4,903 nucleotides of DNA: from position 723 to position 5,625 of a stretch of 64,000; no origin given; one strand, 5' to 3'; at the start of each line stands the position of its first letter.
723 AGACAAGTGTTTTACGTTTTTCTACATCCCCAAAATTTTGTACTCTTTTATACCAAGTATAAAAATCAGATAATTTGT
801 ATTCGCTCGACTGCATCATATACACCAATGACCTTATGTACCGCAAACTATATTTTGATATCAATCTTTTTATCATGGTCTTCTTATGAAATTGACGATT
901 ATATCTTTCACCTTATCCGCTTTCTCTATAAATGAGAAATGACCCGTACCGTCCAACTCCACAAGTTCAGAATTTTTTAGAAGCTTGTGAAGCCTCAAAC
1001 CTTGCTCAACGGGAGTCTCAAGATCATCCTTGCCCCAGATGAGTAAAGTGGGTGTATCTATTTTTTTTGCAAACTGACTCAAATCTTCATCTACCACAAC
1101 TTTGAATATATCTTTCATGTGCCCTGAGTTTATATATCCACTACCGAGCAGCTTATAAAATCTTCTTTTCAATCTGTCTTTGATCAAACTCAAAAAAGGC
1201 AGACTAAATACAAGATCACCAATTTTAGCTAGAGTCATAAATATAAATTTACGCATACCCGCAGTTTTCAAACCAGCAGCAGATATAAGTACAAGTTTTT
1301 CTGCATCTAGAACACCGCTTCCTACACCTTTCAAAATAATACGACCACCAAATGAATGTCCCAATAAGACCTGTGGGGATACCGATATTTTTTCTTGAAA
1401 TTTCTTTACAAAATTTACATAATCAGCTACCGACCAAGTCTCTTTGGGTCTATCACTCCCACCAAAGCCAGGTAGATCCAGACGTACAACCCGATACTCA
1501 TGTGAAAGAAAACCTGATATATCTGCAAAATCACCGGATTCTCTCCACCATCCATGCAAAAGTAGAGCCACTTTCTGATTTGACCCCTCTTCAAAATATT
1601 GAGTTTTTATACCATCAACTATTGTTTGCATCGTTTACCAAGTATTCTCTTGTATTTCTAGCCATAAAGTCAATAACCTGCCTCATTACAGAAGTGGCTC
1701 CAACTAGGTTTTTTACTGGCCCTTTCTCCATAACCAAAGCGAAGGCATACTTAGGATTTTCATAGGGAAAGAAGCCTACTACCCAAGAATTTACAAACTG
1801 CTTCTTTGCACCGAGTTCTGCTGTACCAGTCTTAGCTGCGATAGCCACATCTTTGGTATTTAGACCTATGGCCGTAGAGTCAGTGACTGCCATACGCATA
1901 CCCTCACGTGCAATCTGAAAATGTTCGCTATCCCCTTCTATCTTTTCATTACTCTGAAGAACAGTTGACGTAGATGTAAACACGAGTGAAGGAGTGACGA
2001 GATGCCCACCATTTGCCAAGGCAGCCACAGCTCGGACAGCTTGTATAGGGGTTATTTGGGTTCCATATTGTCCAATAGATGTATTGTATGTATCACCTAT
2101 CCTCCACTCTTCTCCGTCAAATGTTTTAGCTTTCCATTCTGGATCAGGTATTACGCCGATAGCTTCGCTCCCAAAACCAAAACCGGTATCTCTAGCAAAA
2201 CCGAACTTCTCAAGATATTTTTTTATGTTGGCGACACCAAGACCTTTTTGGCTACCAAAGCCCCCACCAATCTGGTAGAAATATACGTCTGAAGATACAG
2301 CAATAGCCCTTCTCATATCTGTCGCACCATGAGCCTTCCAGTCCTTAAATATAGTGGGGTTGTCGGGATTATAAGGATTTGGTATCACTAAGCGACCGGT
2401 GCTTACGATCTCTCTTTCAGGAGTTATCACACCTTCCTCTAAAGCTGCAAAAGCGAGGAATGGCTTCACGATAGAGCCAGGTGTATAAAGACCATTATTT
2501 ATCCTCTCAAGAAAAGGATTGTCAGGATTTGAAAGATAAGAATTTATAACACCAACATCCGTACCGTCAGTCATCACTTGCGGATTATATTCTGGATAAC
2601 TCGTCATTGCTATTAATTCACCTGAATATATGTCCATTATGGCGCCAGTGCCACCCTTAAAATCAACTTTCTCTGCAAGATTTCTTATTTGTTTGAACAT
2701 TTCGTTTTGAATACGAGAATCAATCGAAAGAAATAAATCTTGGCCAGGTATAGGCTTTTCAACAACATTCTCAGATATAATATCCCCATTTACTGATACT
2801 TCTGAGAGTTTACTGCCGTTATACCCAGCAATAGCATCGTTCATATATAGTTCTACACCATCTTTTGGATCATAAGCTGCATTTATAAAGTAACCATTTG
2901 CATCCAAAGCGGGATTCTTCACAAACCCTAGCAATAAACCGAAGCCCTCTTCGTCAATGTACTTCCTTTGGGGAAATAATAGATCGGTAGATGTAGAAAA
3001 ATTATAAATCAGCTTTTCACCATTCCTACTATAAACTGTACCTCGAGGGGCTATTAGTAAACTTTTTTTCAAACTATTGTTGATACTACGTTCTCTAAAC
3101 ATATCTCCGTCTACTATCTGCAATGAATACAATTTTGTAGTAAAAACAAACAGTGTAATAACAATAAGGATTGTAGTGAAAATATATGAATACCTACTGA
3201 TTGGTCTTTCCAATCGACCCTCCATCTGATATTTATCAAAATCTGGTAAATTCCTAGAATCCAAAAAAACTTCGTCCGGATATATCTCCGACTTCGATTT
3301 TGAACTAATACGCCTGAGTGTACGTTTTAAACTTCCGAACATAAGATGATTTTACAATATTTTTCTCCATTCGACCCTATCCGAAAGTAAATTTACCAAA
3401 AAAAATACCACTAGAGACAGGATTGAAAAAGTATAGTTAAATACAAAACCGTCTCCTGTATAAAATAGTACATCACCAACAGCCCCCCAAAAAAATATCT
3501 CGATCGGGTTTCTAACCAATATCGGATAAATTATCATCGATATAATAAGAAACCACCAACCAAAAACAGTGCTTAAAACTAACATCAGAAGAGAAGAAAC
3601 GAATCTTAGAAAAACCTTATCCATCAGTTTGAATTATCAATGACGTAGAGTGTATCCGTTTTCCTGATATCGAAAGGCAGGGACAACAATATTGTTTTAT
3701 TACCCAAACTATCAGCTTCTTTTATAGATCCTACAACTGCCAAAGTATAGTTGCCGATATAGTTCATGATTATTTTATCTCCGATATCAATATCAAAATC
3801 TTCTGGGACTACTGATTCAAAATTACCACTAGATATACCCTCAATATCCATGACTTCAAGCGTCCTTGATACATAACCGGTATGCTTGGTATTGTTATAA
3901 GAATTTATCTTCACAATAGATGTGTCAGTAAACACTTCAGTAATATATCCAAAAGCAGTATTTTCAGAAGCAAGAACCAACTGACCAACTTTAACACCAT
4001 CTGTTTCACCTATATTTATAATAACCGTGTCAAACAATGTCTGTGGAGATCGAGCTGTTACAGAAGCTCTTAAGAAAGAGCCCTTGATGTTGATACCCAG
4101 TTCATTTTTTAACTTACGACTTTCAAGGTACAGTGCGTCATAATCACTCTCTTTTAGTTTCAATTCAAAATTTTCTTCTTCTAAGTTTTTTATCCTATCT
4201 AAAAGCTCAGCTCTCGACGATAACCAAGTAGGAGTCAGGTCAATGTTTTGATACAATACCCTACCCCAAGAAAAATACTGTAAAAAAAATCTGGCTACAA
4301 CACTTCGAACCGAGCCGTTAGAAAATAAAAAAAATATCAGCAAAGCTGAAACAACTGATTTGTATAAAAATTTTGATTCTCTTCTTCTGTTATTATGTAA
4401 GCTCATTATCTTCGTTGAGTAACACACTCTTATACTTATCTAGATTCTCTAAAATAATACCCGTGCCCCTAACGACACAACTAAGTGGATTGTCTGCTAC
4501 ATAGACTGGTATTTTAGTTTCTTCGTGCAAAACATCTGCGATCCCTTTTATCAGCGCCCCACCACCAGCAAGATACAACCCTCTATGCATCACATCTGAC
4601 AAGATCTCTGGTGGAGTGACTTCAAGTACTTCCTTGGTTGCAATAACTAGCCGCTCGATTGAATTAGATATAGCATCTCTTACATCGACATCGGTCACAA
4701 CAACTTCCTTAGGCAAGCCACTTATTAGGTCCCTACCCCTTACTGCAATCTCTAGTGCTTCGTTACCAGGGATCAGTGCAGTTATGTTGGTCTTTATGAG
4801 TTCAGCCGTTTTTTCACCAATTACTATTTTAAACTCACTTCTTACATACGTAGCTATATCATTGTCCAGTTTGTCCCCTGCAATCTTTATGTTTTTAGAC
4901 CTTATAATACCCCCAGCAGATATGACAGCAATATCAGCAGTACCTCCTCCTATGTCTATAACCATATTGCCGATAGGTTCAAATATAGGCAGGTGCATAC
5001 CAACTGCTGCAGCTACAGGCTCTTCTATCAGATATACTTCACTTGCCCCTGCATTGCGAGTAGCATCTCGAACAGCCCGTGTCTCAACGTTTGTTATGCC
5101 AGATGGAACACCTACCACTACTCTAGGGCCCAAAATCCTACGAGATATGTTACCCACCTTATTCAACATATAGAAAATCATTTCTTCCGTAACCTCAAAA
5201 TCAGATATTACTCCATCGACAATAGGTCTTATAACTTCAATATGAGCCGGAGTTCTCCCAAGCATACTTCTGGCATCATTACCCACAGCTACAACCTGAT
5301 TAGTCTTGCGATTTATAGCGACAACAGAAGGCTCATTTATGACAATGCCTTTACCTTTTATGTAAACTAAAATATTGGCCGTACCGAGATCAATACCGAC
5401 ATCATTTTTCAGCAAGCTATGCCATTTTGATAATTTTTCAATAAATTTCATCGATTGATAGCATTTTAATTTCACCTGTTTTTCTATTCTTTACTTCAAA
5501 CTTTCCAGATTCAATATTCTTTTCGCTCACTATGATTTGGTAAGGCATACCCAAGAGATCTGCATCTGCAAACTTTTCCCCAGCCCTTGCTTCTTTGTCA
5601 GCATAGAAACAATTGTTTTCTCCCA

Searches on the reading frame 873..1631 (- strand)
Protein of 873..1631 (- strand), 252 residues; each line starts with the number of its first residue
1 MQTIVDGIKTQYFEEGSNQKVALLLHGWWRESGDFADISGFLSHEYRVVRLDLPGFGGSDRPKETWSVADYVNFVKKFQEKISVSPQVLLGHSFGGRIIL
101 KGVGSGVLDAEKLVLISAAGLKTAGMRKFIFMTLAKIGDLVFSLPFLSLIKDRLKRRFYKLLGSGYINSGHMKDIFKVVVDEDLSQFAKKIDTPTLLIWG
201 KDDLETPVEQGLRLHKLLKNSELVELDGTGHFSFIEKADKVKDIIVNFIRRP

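Call 18: search_protein_families(library=pfam, proteins=[window:873-1631:-], max_evalue=0.0001)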
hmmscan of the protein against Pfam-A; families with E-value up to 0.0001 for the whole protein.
window:873-1631:- (252 aa): 4 families
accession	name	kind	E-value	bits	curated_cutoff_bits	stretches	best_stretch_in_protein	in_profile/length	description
PF00561.26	Abhydrolase_1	-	6.1e-24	85.5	25.8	2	23-100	4-84/245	alpha/beta hydrolase fold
PF12697.13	Abhydrolase_6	-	6.3e-22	79.7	26.3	1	23-241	2-214/217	Alpha/beta hydrolase family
PF12146.15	Hydrolase_4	-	6.3e-14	52.3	27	1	18-236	3-237/239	Serine aminopeptidase, S33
PF08386.16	Abhydrolase_4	-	2.1e-06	28.2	21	1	189-250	31-92/103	TAP-like protein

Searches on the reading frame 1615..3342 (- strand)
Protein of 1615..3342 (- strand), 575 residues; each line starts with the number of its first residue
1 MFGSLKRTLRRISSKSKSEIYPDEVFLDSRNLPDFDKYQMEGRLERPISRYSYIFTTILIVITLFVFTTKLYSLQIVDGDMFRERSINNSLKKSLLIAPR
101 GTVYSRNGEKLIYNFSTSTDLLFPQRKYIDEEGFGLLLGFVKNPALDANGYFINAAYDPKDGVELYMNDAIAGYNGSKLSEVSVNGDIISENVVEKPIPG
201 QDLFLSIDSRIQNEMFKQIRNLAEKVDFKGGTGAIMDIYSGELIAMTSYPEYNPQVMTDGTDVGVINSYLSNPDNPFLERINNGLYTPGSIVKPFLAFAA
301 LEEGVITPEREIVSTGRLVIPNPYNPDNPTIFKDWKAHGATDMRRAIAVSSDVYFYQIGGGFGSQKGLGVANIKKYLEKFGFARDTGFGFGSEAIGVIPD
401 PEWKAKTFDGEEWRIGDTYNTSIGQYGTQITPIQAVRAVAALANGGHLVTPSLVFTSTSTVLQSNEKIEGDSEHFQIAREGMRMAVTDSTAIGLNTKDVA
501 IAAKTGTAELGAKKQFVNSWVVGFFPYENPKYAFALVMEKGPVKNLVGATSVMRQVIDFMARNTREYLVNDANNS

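Call 5: search_protein_families(library=pfam, proteins=[window:1615-3342:-], max_evalue=0.001)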
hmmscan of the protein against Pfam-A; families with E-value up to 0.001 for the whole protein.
window:1615-3342:- (575 aa): 1 family
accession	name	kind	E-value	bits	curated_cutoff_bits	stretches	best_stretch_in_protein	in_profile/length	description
PF00905.27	Transpeptidase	-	9.4e-50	169.9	22.1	1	232-555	2-296/299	Penicillin binding protein transpeptidase domain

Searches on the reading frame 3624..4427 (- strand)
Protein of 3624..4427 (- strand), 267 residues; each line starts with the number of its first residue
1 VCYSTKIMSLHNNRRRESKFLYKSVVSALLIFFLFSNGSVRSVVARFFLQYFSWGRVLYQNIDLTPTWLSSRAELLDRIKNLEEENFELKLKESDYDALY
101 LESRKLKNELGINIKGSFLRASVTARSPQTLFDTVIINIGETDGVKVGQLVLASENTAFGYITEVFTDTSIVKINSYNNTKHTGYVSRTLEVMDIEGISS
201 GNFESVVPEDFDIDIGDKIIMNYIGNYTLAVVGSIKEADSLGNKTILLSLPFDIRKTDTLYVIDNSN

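Call 18: search_protein_families(library=pfam, proteins=[window:3624-4427:-], max_evalue=0.0001)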
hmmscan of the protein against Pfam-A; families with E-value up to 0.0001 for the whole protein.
window:3624-4427:- (267 aa): 1 family
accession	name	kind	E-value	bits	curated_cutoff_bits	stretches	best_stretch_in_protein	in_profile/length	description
PF04085.20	MreC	-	1.5e-11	44.7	28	1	123-263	1-146/147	Rod shape-determining protein MreC, barrel core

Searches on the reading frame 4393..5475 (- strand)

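Call 18: search_protein_families(library=pfam, proteins=[window:4393-5475:-], max_evalue=0.0001)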
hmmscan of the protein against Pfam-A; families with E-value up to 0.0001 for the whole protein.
window:4393-5475:- (360 aa): 5 families
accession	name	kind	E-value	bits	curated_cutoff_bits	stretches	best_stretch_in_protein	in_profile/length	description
PF06723.19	MreB_Mbl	-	2.4e-131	437.9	27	1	24-349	2-326/327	MreB/Mbl protein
PF14450.12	FtsA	-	4e-10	40.6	31.8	1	171-328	1-111/127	Cell division protein FtsA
PF00012.26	HSP70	-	4.5e-10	38.8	20.6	1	101-217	115-240/599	Hsp70 protein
PF00022.25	Actin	-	1.2e-06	27.9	27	1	49-215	31-192/410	Actin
PF11104.14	PilM_2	-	5.2e-05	22.8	27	0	300-330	278-308/340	Type IV pilus assembly protein PilM;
